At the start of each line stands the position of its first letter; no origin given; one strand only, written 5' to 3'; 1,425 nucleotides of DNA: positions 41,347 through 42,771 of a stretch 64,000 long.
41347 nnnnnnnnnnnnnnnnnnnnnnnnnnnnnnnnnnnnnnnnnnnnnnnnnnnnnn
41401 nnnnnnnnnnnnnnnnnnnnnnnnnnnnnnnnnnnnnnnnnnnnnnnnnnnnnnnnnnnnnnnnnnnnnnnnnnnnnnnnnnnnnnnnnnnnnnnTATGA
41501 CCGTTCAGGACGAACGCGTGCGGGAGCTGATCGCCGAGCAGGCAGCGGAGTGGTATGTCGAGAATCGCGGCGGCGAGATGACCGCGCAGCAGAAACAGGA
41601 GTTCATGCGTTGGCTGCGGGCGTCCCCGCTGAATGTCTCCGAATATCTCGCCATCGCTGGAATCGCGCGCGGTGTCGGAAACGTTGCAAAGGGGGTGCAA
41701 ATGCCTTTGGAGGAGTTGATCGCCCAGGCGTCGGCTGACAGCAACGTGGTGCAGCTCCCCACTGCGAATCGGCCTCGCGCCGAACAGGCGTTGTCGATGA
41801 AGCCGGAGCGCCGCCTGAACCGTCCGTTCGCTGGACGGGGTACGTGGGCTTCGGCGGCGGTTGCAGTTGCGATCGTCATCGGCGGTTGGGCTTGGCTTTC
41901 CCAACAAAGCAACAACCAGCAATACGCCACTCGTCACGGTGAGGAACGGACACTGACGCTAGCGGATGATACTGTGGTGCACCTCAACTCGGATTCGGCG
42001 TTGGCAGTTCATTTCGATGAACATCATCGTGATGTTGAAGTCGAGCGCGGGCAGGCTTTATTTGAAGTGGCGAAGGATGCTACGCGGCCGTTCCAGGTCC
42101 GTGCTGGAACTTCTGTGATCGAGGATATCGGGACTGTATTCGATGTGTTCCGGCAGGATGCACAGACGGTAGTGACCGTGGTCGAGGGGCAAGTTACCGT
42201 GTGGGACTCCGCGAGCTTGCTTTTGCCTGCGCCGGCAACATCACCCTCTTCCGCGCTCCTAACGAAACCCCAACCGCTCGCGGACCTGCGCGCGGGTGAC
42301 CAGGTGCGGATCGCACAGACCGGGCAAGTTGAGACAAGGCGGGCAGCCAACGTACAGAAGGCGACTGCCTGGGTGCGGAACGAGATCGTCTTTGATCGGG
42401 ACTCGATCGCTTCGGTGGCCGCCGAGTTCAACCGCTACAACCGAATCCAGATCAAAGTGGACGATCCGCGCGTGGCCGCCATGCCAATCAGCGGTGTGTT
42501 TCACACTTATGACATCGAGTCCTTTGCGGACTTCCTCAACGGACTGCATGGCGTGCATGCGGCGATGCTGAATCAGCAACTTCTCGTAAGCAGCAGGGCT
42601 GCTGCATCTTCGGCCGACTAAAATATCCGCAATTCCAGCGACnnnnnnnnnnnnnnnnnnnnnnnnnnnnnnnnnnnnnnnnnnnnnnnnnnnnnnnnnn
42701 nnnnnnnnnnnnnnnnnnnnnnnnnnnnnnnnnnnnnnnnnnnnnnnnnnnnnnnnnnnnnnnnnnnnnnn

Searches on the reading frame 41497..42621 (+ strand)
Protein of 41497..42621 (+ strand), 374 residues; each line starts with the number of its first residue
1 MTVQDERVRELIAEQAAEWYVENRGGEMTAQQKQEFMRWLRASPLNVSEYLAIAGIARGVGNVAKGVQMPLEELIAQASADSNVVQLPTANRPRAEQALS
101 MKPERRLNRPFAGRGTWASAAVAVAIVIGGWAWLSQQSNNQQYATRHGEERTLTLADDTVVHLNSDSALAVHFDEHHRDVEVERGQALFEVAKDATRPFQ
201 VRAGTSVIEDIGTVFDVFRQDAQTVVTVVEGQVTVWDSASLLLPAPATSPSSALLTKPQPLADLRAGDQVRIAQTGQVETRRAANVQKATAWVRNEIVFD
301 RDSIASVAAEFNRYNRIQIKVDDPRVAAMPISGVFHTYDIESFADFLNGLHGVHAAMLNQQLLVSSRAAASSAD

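Call 71: search_protein_families(library=pfam, proteins=[window:41497-42621:+], max_evalue=0.001)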
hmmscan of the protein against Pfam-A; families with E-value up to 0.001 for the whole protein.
window:41497-42621:+ (374 aa): 2 families
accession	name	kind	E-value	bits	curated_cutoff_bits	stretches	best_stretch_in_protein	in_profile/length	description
PF04773.18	FecR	-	6e-22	78.4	24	1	142-233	2-96/97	FecR protein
PF16220.10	DUF4880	-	1.1e-10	41.7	25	1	14-50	1-37/43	Domain of unknown function (DUF4880)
